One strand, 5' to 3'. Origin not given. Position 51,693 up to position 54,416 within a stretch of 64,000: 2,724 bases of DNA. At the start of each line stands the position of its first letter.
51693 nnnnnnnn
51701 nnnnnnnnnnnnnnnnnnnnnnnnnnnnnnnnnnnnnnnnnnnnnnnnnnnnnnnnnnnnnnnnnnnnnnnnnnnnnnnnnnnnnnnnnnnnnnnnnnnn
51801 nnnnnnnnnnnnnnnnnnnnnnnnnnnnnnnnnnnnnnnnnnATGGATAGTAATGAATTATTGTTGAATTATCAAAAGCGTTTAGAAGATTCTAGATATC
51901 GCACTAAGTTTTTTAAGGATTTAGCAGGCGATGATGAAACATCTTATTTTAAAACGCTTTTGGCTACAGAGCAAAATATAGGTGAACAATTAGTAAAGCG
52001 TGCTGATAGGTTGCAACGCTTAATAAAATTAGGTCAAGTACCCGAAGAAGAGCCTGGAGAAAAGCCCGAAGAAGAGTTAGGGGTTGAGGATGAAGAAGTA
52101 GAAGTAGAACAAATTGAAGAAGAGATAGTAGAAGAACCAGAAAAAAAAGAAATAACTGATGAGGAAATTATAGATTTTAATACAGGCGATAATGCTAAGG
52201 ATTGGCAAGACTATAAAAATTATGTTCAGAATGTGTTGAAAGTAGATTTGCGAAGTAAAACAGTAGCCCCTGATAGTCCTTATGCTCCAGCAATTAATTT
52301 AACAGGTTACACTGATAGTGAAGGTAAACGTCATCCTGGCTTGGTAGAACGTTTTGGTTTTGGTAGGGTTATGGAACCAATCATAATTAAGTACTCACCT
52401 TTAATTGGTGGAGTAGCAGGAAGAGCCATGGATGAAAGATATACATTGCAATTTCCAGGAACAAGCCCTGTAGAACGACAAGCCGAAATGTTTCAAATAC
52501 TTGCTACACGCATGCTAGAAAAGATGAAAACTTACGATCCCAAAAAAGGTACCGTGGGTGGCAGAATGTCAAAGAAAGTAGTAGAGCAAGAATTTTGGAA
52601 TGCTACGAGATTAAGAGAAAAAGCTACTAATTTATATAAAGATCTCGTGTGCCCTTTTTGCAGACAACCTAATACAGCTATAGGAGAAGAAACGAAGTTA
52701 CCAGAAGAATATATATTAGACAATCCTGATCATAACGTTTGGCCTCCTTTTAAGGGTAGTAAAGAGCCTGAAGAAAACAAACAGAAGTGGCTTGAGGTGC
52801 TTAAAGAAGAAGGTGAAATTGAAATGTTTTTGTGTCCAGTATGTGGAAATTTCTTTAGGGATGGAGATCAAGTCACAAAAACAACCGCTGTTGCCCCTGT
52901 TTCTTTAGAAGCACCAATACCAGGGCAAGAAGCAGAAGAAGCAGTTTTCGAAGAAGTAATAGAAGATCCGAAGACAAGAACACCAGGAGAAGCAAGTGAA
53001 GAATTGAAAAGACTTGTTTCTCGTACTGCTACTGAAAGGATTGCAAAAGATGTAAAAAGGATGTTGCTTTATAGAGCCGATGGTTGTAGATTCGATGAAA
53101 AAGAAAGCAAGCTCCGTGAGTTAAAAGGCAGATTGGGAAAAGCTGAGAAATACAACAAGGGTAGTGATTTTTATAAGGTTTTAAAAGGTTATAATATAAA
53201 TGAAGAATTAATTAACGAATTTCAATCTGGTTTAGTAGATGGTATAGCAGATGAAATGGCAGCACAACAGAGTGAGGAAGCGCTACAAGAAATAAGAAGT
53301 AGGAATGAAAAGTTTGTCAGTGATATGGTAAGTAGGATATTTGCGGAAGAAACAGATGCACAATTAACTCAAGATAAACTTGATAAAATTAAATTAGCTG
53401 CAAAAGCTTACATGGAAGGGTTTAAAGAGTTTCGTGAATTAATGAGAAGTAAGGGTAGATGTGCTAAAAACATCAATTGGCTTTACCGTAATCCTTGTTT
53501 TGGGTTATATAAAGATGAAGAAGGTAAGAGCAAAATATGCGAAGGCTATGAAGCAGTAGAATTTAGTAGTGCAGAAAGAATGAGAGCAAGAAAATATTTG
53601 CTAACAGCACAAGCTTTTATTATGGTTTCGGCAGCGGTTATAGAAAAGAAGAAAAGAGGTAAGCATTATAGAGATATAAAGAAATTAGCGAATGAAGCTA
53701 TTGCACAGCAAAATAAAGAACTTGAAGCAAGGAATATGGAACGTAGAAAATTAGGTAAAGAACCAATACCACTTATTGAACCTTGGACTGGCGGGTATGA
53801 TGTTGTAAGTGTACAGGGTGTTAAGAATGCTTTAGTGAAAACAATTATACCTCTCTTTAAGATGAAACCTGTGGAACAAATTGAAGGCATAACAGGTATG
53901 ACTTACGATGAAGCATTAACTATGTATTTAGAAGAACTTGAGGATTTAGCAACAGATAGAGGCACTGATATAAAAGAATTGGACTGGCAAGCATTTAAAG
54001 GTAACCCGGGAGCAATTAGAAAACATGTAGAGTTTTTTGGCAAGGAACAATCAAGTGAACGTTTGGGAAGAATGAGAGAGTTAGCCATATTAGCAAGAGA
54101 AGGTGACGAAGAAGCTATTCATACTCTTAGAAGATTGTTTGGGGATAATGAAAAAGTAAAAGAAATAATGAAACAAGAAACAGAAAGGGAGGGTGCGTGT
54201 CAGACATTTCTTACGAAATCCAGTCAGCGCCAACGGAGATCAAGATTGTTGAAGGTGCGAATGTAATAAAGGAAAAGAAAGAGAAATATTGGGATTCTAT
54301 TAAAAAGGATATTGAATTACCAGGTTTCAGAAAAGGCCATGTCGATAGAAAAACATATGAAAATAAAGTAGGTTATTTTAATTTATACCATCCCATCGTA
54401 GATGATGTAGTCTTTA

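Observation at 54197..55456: Full-length trigger factor homologue encoded by the phage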

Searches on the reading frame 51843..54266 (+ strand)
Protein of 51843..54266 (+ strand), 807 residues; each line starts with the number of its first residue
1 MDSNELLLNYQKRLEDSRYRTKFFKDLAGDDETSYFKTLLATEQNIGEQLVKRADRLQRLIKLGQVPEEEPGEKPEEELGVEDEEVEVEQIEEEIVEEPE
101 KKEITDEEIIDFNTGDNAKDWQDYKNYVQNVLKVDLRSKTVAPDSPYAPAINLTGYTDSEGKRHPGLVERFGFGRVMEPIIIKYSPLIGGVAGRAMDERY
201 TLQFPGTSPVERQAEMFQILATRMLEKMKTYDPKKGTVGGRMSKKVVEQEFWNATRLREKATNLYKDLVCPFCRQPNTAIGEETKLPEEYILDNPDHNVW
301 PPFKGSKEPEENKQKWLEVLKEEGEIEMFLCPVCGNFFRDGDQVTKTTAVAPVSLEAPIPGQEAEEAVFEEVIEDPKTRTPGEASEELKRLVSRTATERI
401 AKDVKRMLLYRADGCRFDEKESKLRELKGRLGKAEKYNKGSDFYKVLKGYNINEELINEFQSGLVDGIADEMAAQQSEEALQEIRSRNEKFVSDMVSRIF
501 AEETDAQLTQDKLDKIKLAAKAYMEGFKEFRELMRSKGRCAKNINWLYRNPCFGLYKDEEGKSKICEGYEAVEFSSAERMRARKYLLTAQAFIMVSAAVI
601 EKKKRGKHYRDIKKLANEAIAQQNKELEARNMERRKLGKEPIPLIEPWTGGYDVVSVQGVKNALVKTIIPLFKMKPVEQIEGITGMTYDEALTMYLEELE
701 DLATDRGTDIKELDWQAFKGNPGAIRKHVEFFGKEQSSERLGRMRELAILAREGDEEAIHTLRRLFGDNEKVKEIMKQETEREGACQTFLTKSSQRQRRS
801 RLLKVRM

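Call 10: search_protein_families(library=pfam, proteins=[window:51843-54266:+], max_evalue=0.01)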
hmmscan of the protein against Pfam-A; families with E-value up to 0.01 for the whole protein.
window:51843-54266:+ (807 aa): 0 families

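Call 11: search_protein_families(library=phrogs, proteins=[window:51843-54266:+], max_evalue=0.001)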
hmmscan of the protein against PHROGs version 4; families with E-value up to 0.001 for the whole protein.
window:51843-54266:+ (807 aa): 0 families
